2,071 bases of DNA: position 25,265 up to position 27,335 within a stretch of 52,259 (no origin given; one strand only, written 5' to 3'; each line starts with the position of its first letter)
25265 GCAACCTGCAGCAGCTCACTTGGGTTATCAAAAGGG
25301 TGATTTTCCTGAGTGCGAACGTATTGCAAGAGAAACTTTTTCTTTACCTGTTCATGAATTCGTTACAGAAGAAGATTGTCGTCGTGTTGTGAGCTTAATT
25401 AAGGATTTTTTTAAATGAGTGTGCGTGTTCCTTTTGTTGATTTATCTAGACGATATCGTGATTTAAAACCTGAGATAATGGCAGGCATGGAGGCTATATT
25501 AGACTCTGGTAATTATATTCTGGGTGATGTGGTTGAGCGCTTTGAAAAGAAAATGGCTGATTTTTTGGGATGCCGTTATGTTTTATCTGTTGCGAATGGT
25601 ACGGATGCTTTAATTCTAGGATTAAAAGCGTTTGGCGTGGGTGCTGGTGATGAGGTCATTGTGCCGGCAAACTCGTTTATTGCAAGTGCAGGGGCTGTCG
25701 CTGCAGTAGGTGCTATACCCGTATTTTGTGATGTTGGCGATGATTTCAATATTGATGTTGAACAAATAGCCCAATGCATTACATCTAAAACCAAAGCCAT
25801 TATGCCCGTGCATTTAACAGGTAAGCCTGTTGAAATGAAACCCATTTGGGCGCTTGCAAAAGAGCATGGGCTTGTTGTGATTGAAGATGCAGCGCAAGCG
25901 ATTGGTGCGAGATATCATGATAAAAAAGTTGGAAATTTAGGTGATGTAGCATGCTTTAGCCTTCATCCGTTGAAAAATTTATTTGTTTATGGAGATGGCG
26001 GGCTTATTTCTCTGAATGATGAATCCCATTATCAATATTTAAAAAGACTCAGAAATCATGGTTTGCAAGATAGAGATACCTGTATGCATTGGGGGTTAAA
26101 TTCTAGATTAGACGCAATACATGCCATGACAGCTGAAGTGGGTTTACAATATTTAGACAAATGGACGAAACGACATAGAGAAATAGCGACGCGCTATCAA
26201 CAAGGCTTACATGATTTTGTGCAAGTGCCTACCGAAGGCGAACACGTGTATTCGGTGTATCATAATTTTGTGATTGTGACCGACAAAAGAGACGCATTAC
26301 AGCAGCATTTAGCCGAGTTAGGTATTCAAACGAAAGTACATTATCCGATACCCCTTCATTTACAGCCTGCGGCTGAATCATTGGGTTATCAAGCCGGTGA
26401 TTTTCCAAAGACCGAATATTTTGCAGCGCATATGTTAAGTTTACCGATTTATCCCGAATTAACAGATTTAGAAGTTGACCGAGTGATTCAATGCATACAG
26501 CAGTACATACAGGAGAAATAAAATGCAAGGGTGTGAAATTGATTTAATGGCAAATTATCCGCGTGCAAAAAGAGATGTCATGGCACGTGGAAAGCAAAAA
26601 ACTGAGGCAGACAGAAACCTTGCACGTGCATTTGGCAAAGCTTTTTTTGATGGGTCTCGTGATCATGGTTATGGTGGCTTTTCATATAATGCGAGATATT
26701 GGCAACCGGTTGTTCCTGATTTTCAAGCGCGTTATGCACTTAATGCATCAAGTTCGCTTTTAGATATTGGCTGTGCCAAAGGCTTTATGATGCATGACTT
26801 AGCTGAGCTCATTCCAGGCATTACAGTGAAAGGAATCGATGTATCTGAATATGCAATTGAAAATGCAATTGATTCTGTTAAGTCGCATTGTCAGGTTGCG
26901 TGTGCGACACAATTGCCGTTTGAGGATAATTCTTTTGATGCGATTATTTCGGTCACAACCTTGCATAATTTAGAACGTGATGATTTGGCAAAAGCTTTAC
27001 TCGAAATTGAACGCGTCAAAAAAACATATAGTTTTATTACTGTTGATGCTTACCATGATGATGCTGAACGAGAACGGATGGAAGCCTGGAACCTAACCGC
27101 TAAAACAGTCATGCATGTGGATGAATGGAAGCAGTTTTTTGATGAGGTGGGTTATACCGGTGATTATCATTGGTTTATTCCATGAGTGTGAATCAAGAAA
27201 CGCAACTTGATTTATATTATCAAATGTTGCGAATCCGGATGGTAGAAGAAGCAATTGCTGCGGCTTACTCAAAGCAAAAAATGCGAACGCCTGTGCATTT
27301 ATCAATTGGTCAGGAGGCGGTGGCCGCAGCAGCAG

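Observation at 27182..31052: Orphan ThDP E1 alpha/beta pair + Zn-ADH + SDR inside a sugar operon: candidate two-carbon C-branching or unusual acyl-forming module for a surface glycan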

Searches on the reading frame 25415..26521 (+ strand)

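Call 4: search_protein_families(library=pfam, proteins=[window:25415-26521:+])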
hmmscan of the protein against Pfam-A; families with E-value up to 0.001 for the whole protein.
window:25415-26521:+ (368 aa): 3 families
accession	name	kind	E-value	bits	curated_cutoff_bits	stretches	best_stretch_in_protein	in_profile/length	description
PF01041.23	DegT_DnrJ_EryC1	-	2.1e-112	376.4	19.8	1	17-362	3-360/360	DegT/DnrJ/EryC1/StrS aminotransferase family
PF01212.27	Beta_elim_lyase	-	6.6e-08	32.6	27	1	26-199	20-196/288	Beta-eliminating lyase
PF00266.25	Aminotran_5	-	4.4e-07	29.7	21.5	1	38-184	43-200/371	Aminotransferase class-V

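Call 5: search_protein_families(library=ncbifam, proteins=[window:25415-26521:+], max_evalue=0.00001)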
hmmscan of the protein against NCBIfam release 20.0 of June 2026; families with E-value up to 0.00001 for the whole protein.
window:25415-26521:+ (368 aa): 14 families
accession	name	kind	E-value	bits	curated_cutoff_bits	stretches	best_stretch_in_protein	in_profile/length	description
TIGR03588.1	PseC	equivalog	7.1e-77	258.9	423.5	1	26-363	18-378/380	UDP-4-amino-4,6-dideoxy-N-acetyl-beta-L-altrosamine transaminase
NF008687.0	PRK11706.1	equivalog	4.9e-62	209.8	375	1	39-365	32-374/375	dTDP-4-amino-4,6-dideoxygalactose transaminase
NF008658.2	PRK11658.1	equivalog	2.4e-60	204.2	631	1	18-366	13-378/379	UDP-4-amino-4-deoxy-L-arabinose aminotransferase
TIGR04181.1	NHT_00031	hypoth_equivalog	5.2e-52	176.9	420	1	36-344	28-357/359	LegC family aminotransferase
TIGR02379.1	ECA_wecE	subfamily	1.1e-51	175.8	434.85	1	39-365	32-375/376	dTDP-4-amino-4,6-dideoxy-D-glucose transaminase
TIGR04427.1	PLP_DesI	equivalog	2.4e-49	168.5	650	1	37-362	51-380/390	dTDP-4-dehydro-6-deoxyglucose aminotransferase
NF011936.0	PRK15407.1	equivalog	2e-43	148.7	423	2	20-216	48-251/440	lipopolysaccharide biosynthesis protein RfbH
NF005816.0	PRK07682.1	equivalog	1e-09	37.5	620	1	61-161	98-205/390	aminotransferase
NF004975.0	PRK06348.1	equivalog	5.5e-08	32.2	549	1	39-159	75-202/384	pyridoxal phosphate-dependent aminotransferase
NF005744.0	PRK07568.1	subfamily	8.4e-07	28.1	389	1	59-159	94-202/398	pyridoxal phosphate-dependent aminotransferase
NF041364.1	GntC_guanitoxin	equivalog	9.5e-07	28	415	1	71-159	77-174/356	guanitoxin biosynthesis PLP-dependent (S)-gamma-hydroxy-L-arginine cyclodehydratase GntC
NF002878.0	PRK03321.1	subfamily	3.1e-06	26.2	374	1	42-130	61-150/352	histidinol-phosphate transaminase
NF004770.0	PRK06108.1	subfamily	4.9e-06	25.6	422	1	56-158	99-209/396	pyridoxal phosphate-dependent aminotransferase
NF004621.0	PRK05957.1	equivalog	6.5e-06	25.1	498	1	75-132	110-167/389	pyridoxal phosphate-dependent aminotransferase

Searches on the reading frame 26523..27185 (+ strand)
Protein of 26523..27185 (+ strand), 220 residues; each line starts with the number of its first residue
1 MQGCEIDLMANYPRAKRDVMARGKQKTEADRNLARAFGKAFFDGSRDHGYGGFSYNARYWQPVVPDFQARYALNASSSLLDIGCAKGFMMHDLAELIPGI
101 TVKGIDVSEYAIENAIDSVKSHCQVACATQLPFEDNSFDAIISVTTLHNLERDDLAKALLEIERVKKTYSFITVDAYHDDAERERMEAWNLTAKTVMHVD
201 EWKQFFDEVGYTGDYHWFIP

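Call 4: search_protein_families(library=pfam, proteins=[window:26523-27185:+])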
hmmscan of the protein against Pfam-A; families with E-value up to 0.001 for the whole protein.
window:26523-27185:+ (220 aa): 9 families
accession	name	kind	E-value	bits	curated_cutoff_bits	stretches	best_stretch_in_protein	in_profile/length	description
PF08241.18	Methyltransf_11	-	8.7e-18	65.2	21.2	1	80-167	1-88/95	Methyltransferase domain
PF13649.12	Methyltransf_25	-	2.8e-16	60.4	27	1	80-167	2-94/97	Methyltransferase domain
PF13847.12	Methyltransf_31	-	1.4e-14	54.4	27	1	76-209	4-144/145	Methyltransferase domain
PF08242.18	Methyltransf_12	-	1.3e-10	42.3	30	1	80-164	1-90/98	Methyltransferase domain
PF13489.12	Methyltransf_23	-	4.6e-09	36.7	27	1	59-212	8-160/164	Methyltransferase domain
PF01209.24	Ubie_methyltran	-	9.4e-06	25.6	20.1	1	72-173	44-150/233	ubiE/COQ5 methyltransferase family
PF07021.18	MetW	-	4.4e-05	23.6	21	1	73-153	11-91/193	Methionine biosynthesis protein MetW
PF05175.20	MTS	-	0.00062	19.9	23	1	75-148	31-109/170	Methyltransferase small domain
PF02390.23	Methyltransf_4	-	0.00097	19.1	24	0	78-122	4-48/173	Putative methyltransferase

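Call 5: search_protein_families(library=ncbifam, proteins=[window:26523-27185:+], max_evalue=0.00001)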
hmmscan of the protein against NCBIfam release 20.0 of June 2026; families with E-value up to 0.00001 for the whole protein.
window:26523-27185:+ (220 aa): 14 families
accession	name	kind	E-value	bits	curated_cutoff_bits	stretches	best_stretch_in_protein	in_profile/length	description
NF045667.1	MTase_DVU1556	equivalog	9.2e-12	44.9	155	1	71-212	18-161/213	DVU_1556 family methyltransferase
NF008300.0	PRK11088.1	equivalog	1.5e-10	41.1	303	1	68-145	78-159/272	23S rRNA (guanine(745)-N(1))-methyltransferase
TIGR01934.1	MenG_MenH_UbiE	subfamily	1.6e-09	37.4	158.35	1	72-174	36-141/223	ubiquinone/menaquinone biosynthesis methyltransferase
NF047649.1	MTase_UXPK_star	exception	5.1e-09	35.5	460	1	73-168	75-175/283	methyltransferase/UXPK-star double selenoprotein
TIGR02072.1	BioC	equivalog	1.7e-08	34.5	184.95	1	76-190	35-148/244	malonyl-ACP O-methyltransferase BioC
NF004452.0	PRK05785.1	equivalog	1.9e-08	34.1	207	1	74-175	51-147/228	hypothetical protein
NF004851.0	PRK06202.1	equivalog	6.6e-08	32.3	243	1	74-190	59-176/237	hypothetical protein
TIGR03587.1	Pse_Me-ase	hypoth_equivalog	7.9e-08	32.7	112.05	1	73-173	41-141/204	pseudaminic acid biosynthesis-associated methylase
NF001244.0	PRK00216.1-5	equivalog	1.1e-07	31.4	216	1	74-179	47-158/236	bifunctional demethylmenaquinone methyltransferase/2-methoxy-6-polyprenyl-1,4-benzoquinol methylase UbiE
NF043040.1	corrin_prot_MT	hypoth_equivalog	1.5e-07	31.1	180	1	74-168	40-141/216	corrinoid protein-associated methyltransferase CpaM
NF041255.1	mycofact_MftM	equivalog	4.2e-07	29.6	200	1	72-174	136-241/289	mycofactocin oligosaccharide methyltransferase MftM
NF001241.0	PRK00216.1-2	equivalog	1.3e-06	28.2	327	1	69-174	45-147/231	demethylmenaquinone methyltransferase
TIGR02081.1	metW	equivalog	4.2e-06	26.4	189.5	1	73-166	11-102/194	methionine biosynthesis protein MetW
NF045823.1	PthPhpthDimycoMt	equivalog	9.7e-06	24.9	300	0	128-195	122-185/256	phthiotriol/phenolphthiotriol dimycocerosates methyltransferase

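Call 38: search_solved_structures(query=window:26523-27185:+, max_evalue=0.001)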
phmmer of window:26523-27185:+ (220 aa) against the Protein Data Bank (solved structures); distinct sequences matched with E-value up to 0.001: 18.
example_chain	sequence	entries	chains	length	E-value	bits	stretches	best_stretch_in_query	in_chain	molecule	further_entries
1p91_A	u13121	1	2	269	1.4e-10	44.5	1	68-145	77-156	Ribosomal RNA large subunit methyltransferase A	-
6uak_A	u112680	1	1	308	1.2e-06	31.7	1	77-172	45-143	SAM dependent methyltransferase LahSB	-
8zc8_A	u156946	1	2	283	2e-06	31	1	69-168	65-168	MitM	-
3l8d_A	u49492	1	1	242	2.1e-06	30.9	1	62-176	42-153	Methyltransferase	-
21zq_A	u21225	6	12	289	2.1e-06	30.9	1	69-168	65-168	MitM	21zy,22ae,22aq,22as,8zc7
5wp5_A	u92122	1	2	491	2e-05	27.8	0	63-150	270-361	Phosphomethylethanolamine N-methyltransferase 2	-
3mgg_A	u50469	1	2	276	3.3e-05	27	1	77-194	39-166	Methyltransferase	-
5fcd_A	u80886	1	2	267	3.5e-05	26.9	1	72-145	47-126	MccD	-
4pne_A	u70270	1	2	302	5.8e-05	26.2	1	64-171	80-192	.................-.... protein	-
1ve3_A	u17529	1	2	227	8.6e-05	25.6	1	76-169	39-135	hypothetical protein PH0226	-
5wp4_A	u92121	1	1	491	0.0001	25.4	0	64-150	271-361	Phosphoethanolamine N-methyltransferase 1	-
3dtn_A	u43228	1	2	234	0.00013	25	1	76-181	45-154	Putative Methyltransferase MM_2633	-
5gm1_A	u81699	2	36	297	0.00015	24.8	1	75-169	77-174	O-methylransferase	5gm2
6uv6_A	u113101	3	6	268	0.00018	24.6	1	69-173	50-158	D-glucose O-methyltransferase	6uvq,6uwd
3bus_A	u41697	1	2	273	0.0003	23.9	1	74-172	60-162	Methyltransferase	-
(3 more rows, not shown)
